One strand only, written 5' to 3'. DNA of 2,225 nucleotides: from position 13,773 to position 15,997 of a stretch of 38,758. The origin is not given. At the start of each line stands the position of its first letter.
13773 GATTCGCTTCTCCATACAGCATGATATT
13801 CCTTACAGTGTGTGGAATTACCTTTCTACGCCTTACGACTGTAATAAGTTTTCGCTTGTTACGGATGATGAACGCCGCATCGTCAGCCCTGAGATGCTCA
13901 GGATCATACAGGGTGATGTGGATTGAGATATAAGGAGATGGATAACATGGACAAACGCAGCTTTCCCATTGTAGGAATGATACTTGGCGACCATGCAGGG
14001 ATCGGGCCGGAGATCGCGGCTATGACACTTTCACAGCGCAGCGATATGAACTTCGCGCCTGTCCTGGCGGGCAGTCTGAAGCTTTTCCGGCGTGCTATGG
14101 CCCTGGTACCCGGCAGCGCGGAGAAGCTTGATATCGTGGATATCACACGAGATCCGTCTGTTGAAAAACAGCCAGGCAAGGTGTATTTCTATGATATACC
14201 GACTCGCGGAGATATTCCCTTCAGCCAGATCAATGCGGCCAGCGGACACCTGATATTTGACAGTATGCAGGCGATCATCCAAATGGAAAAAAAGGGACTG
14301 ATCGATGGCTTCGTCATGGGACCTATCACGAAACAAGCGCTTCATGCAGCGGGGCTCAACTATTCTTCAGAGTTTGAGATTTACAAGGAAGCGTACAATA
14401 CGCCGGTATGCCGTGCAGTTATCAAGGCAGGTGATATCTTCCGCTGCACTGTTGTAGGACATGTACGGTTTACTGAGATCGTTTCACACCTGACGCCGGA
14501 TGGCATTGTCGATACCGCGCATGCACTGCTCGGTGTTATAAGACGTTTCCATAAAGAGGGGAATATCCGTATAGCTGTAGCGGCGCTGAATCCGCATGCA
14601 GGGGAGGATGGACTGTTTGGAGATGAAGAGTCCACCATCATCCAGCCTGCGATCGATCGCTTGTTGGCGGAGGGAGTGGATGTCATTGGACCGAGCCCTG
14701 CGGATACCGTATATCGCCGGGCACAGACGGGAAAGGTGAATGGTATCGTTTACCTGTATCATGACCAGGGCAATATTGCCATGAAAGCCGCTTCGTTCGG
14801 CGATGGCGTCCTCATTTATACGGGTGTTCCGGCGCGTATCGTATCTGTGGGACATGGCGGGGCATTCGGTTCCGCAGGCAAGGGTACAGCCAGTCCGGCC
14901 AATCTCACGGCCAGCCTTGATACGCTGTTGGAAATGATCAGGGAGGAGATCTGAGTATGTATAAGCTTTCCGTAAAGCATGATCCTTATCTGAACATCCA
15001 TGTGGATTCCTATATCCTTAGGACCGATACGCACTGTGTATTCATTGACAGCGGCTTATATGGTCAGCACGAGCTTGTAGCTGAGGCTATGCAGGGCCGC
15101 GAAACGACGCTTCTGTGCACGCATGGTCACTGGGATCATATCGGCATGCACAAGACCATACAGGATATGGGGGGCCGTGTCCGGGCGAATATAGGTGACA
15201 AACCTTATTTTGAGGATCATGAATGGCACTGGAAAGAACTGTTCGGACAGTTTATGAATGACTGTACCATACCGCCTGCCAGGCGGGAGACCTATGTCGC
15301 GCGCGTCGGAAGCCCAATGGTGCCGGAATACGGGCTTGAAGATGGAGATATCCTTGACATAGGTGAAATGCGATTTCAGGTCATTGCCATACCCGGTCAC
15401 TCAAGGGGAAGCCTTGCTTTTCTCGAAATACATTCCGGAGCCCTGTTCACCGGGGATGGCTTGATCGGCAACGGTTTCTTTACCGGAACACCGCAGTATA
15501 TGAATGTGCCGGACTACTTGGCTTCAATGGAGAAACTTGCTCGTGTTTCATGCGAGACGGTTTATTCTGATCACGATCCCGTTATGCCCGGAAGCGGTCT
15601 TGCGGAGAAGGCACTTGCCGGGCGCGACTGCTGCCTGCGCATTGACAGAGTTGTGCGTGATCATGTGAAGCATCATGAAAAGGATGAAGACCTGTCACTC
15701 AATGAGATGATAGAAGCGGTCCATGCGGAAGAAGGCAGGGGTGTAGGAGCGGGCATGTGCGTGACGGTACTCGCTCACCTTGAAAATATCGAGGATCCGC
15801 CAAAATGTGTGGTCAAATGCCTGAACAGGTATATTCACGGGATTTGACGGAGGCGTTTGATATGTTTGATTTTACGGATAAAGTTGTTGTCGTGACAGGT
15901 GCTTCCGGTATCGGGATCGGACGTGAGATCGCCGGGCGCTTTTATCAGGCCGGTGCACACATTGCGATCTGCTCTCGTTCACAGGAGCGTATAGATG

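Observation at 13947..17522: PdxA-like / SDR / beta-hydroxyacid-DH triad occurs twice, reshuffled, with no DUF1537 kinase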

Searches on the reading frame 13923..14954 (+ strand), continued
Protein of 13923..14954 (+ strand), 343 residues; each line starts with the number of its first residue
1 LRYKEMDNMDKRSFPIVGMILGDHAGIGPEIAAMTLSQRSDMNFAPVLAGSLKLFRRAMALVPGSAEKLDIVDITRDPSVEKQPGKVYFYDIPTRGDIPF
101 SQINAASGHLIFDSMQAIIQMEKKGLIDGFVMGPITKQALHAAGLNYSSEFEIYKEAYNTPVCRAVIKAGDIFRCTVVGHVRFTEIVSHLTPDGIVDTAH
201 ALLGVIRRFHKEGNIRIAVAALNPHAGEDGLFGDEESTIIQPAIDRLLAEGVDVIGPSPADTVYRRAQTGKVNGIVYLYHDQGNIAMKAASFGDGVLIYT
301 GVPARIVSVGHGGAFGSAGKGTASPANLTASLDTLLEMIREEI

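Call 54: get_annotated_region(hit=H25, flank=8000)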
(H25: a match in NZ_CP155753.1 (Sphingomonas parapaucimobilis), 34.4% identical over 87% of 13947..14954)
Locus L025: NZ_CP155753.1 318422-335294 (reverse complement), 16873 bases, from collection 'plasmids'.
description: Sphingomonas parapaucimobilis strain YK209 plasmid unnamed5, complete sequence
organism: Sphingomonas parapaucimobilis (NCBI taxid 28213)
taxonomy: Bacteria; Pseudomonadota; Alphaproteobacteria; Sphingomonadales; Sphingomonadaceae; Sphingomonas; Sphingomonas parapaucimobilis
host: -; source: Chinese cabbage; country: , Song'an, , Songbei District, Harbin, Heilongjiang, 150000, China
typing (MOB-suite, as given by PLSDB): non-mobilizable
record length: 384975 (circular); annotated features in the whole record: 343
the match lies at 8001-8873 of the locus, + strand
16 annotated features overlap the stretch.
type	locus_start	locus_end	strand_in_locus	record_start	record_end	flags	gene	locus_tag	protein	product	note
CDS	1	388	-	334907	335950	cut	-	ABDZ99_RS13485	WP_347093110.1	arabinan endo-1,5-alpha-L-arabinosidase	-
CDS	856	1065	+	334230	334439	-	-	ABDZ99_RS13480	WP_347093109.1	hypothetical protein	-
CDS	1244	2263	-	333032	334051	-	-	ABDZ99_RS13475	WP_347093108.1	LacI family DNA-binding transcriptional regulator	-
CDS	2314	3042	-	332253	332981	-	-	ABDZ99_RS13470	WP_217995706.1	cytochrome b561 domain-containing protein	-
CDS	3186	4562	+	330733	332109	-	-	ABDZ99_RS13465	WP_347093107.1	gluconate:H+ symporter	GO:0015718 - monocarboxylic acid transport [Evidence IEA]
CDS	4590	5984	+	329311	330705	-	-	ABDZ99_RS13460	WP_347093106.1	carbohydrate porin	-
CDS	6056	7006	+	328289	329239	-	-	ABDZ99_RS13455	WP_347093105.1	SMP-30/gluconolactonase/LRE family protein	-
CDS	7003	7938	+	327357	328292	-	-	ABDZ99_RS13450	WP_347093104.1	YncE family protein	-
CDS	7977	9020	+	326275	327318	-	-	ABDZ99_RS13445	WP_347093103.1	4-hydroxythreonine-4-phosphate dehydrogenase PdxA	GO:0042823 - pyridoxal phosphate biosynthetic process [Evidence IEA]; GO:0008615 - pyridoxine biosynthetic process ...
CDS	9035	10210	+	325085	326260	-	-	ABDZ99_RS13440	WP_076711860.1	L-rhamnonate dehydratase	-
CDS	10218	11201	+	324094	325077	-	araD1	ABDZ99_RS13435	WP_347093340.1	AraD1 family protein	-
CDS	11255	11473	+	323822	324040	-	-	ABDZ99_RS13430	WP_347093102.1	hypothetical protein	-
CDS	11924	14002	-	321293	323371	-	-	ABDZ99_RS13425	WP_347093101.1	TonB-dependent receptor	GO:0015891 - siderophore transport [Evidence IEA]; GO:0055085 - transmembrane transport [Evidence IEA]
CDS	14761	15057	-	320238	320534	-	-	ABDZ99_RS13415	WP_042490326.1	hypothetical protein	-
CDS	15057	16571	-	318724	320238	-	-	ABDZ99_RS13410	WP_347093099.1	YifB family Mg chelatase-like AAA ATPase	-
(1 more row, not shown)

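Call 59: search_protein_families(library=ncbifam, proteins=[L016:4770-5840:+, L016:11944-12936:+, L021:6233-7285:+, L007:18591-20075:+, L016:15656-16318:+, L023:2927-4168:-, L016:11010-11891:+], max_evalue=1e-8)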
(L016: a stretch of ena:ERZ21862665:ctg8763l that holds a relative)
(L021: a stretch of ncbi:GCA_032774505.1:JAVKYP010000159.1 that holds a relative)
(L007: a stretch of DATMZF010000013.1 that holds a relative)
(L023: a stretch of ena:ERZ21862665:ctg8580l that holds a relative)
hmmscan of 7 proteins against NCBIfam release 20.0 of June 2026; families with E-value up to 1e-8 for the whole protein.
L016:4770-5840:+ (356 aa): 16 families
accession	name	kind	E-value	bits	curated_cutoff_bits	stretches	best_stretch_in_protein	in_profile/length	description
TIGR02089.1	TTC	equivalog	1e-147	491.7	470.4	1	1-350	1-350/352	tartrate dehydrogenase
NF006048.0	PRK08194.1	equivalog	1.3e-145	484.9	501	1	1-354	1-351/352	tartrate dehydrogenase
NF002898.0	PRK03437.1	equivalog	7.7e-121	403.6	393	1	2-352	3-345/347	3-isopropylmalate dehydrogenase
TIGR02088.1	LEU3_arch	subfamily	2.4e-84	283.3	409.8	1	6-347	1-322/324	isopropylmalate/isohomocitrate dehydrogenases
NF040626.1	AksF2_Meth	equivalog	4.5e-82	276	540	1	4-350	2-328/333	homoisocitrate dehydrogenase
NF040619.1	AksF_Meth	equivalog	4.8e-77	259.4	500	1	4-346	2-341/343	homoisocitrate dehydrogenase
TIGR00169.1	leuB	equivalog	1.1e-74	251.5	353.2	1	5-345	1-342/349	3-isopropylmalate dehydrogenase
NF006529.0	PRK08997.1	equivalog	4e-74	249.6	510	1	1-349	1-332/335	isocitrate dehydrogenase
NF006673.0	PRK09222.1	equivalog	4.3e-64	217.2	509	1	2-345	3-329/482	NADP-dependent isocitrate dehydrogenase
NF040855.1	iso_homocit_dh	equivalog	1.8e-61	208.3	680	1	4-347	2-314/345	isocitrate--homoisocitrate dehydrogenase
TIGR00175.1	mito_nad_idh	equivalog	2.2e-59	201.3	432.4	1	3-349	3-331/334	isocitrate dehydrogenase (NAD(+))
TIGR02924.1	ICDH_alpha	equivalog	1.2e-51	176.3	561.35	1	5-326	2-306/473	isocitrate dehydrogenase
TIGR00183.1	prok_nadp_idh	equivalog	6e-37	127.5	567.3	2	227-329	289-388/417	isocitrate dehydrogenase (NADP(+))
NF005425.0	PRK07006.1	equivalog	2.2e-36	125.5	490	2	161-329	202-388/416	NADP-dependent isocitrate dehydrogenase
NF005036.0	PRK06451.1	equivalog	1.2e-30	106.6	484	1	6-334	26-385/412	NADP-dependent isocitrate dehydrogenase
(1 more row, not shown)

L016:11944-12936:+ (330 aa): 2 families
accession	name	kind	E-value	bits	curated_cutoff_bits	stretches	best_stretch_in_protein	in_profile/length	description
TIGR00787.1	dctP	subfamily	6.9e-52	176.4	175.05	1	40-288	10-256/257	DctP family TRAP transporter solute-binding subunit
NF037995.1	TRAP_S1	subfamily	9.9e-48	162.8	50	1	43-300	14-268/271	TRAP transporter substrate-binding protein DctP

L021:6233-7285:+ (350 aa): 0 families

L007:18591-20075:+ (494 aa): 5 families
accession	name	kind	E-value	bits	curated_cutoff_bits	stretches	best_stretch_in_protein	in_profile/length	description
NF052593.1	NPN_racem_MAR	equivalog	9.6e-167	554.8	500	1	79-488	2-414/415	nickel-dependent malate racemase, LarAH6 family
NF052595.1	NPN_LarAH5_MAR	equivalog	7.1e-111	371.1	462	1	80-487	3-413/415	nickel-dependent malate racemase, LarAH5 family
NF052525.1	NPN_LarAH10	equivalog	4e-108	361.8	540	1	77-487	2-425/426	NPN-dependent 2-hydroxyacid racemase, LarAH10 family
NF033504.2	Ni_dep_LarA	equivalog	1.5e-98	330.3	460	1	79-484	3-418/422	nickel-dependent lactate racemase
NF052592.1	LarAH_14_15_16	equivalog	7e-16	57.7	740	1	111-272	44-212/520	NPN-dependent hydroxyacid isomerase, LarAH14/15/16 family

L016:15656-16318:+ (220 aa): 0 families

L023:2927-4168:- (413 aa): 2 families
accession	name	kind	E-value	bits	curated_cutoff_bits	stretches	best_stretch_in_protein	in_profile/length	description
NF041176.1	GlyK_Thmprot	equivalog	6.7e-73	246.3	550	1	37-406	34-392/397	glycerate 2-kinase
NF040791.1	gly_kin_Thpl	equivalog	3.8e-63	214.1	670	1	10-405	19-407/410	glycerate 2-kinase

L016:11010-11891:+ (293 aa): 5 families
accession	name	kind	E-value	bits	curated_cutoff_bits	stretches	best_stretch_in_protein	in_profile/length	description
TIGR03413.1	GSH_gloB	equivalog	2.5e-16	59.8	200.8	1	123-206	83-165/248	hydroxyacylglutathione hydrolase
NF033105.1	bla_subclass_B3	equivalog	1.4e-14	54.1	240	1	50-207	64-214/257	subclass B3 metallo-beta-lactamase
NF012229.1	bla_class_B_core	domain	2.4e-13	50.5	100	1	49-156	53-138/139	metallo-beta-lactamase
NF033184.1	B3_Acin_new1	exception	5.3e-10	38.9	580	0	16-207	49-238/283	putative subclass B3 metallo-beta-lactamase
NF012101.1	blaGOB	exception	7.3e-09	35.3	560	0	49-156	92-184/290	GOB family subclass B3 metallo-beta-lactamase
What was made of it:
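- On Tartrate / D-malate dehydrogenase (decarboxylating): The L016 orthologue scores 492 (call 59).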

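Call 83: search_solved_structures(query=L016:11944-12936:+, max_evalue=1e-20)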
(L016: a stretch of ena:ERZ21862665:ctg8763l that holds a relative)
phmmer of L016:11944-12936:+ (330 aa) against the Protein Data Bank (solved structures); distinct sequences matched with E-value up to 1e-20: 62 (the best 60 are shown).
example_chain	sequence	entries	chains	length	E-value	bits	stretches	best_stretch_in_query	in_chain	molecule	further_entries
4pc9_A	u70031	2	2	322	3.3e-40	141.6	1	35-311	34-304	C4-dicarboxylate transport system, substrate-binding protein, putative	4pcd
4o94_A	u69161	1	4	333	5.9e-33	117.8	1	23-291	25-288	TRAP dicarboxylate transporter DctP subunit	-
4ovt_A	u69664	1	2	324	1.5e-32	116.5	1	50-316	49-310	TRAP dicarboxylate transporter, DctP subunit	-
4nq8_A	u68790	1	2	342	2.1e-32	116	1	12-314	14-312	Putative periplasmic substrate-binding transport protein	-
9bhf_A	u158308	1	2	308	1.9e-31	112.8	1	39-316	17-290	DctP family TRAP transporter solute-binding subunit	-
9bh3_A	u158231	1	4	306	2e-31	112.8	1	39-316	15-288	DctP family TRAP transporter solute-binding subunit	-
4p9k_A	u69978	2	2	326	2.5e-30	109.2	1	21-315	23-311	TRAP dicarboxylate transporter, DctP subunit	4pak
4x8r_A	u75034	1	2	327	4.5e-30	108.3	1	46-321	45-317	TRAP dicarboxylate transporter, DctP subunit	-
4n8g_A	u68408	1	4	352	7.8e-30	107.5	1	18-309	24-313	TRAP dicarboxylate transporter, DctP subunit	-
9fve_A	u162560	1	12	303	1.3e-29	106.8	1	41-314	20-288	Sialic acid-binding periplasmic protein SiaP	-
9fvb_A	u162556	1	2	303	1.8e-29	106.3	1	41-314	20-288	Sialic acid-binding periplasmic protein SiaP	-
4o8m_A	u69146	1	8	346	1.9e-29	106.3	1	3-312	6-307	TRAP dicarboxylate transporter, DctP subunit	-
7a5q_A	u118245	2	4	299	2e-29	106.1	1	41-314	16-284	DctP family TRAP transporter solute-binding subunit | Sialic acid-binding periplasmic protein SiaP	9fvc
4mmp_A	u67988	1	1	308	2.1e-29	106.1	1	39-317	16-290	Sialic Acid Binding Protein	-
4mag_A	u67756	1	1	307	2.2e-29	106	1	41-314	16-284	Sialic Acid Binding Protein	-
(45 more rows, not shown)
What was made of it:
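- The closest solved TRAP binding protein is 4PC9/4PCD (call 83).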

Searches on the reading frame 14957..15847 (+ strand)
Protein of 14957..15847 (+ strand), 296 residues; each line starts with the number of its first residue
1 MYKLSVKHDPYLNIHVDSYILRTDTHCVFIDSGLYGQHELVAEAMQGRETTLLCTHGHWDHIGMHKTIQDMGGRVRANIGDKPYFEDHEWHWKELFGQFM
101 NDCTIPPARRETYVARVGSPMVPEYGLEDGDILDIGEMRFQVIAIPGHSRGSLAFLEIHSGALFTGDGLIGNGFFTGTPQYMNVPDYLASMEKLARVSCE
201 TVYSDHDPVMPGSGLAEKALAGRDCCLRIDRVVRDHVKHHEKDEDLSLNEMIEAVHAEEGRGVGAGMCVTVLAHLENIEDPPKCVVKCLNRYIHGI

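Call 3: search_protein_families(library=pfam, proteins=[window:14957-15847:+])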
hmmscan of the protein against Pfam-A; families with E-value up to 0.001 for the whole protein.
window:14957-15847:+ (296 aa): 1 family
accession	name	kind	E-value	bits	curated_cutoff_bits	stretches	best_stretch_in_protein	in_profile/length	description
PF00753.33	Lactamase_B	-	6.9e-14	52.7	22.7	1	16-204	6-194/196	Metallo-beta-lactamase superfamily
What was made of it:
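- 14957..15847 (+): Metallo-beta-lactamase-fold hydrolase, inferred lactonase. PF00753 (call 3).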

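Call 7: search_protein_families(library=ncbifam, proteins=[window:14957-15847:+], max_evalue=0.00001)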
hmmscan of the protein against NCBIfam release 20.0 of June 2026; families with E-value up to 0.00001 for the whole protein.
window:14957-15847:+ (296 aa): 6 families
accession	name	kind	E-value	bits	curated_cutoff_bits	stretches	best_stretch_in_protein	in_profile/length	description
TIGR03413.1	GSH_gloB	equivalog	2.3e-15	56.7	200.8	1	126-206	85-164/248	hydroxyacylglutathione hydrolase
NF033105.1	bla_subclass_B3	equivalog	1.1e-09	38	240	1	17-207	24-213/257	subclass B3 metallo-beta-lactamase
TIGR04558.1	SoxH_rel_PQQ_1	hypoth_equivalog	2.1e-07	30.4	300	1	119-211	129-218/285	quinoprotein relay system zinc metallohydrolase 1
NF012229.1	bla_class_B_core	domain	3.5e-07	30.5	100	1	20-155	19-136/139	metallo-beta-lactamase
NF007597.0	PRK10241.1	equivalog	4.1e-07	29.6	421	0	127-196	89-154/251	hydroxyacylglutathione hydrolase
NF040470.1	blaEAM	exception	1.4e-06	27.5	660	0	28-156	93-214/318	EAM family subclass B3 metallo-beta-lactamase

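Call 30: search_solved_structures(query=window:14957-15847:+, max_evalue=0.01)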
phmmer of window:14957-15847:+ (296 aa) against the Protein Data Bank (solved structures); distinct sequences matched with E-value up to 0.01: 34.
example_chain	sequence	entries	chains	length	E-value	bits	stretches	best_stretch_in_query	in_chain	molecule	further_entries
2zo4_A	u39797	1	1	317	1.1e-09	41.2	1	50-214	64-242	Metallo-beta-lactamase family protein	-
4ad9_A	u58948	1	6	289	1.1e-08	37.9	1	124-214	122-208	BETA-LACTAMASE-LIKE PROTEIN 2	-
2xf4_A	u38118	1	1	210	5.1e-08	35.7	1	51-174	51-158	HYDROXYACYLGLUTATHIONE HYDROLASE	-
8ewo_A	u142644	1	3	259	1.8e-07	34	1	124-203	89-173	PA1813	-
7ev5_A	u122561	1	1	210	1.5e-06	30.9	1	10-171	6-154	Lactamase_B domain-containing protein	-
1xm8_A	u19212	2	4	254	2.9e-06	30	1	125-214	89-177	glyoxalase II | Putative hydroxyacylglutathione hydrolase 2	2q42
2zwr_A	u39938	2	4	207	1e-05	28.2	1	114-207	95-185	Metallo-beta-lactamase superfamily protein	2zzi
3dh8_A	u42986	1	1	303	4.6e-05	26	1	120-234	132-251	Uncharacterized protein PA1000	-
7u6g_A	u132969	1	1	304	5.6e-05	25.8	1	120-234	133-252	Quinolone signal response protein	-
7tz9_A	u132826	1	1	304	6.5e-05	25.5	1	120-234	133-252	Quinolone signal response protein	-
7r3f_A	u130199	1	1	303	6.6e-05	25.5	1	120-234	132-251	2-aminobenzoylacetyl-CoA thioesterase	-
8dq0_A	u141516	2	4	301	6.7e-05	25.5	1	120-234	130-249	2-aminobenzoylacetyl-CoA thioesterase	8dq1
2q0i_A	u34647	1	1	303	6.8e-05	25.5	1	120-234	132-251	Quinolone signal response protein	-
5hio_A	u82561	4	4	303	6.8e-05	25.5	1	120-234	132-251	PqsE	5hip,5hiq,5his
2vw8_A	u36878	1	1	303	6.8e-05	25.5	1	120-234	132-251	PA1000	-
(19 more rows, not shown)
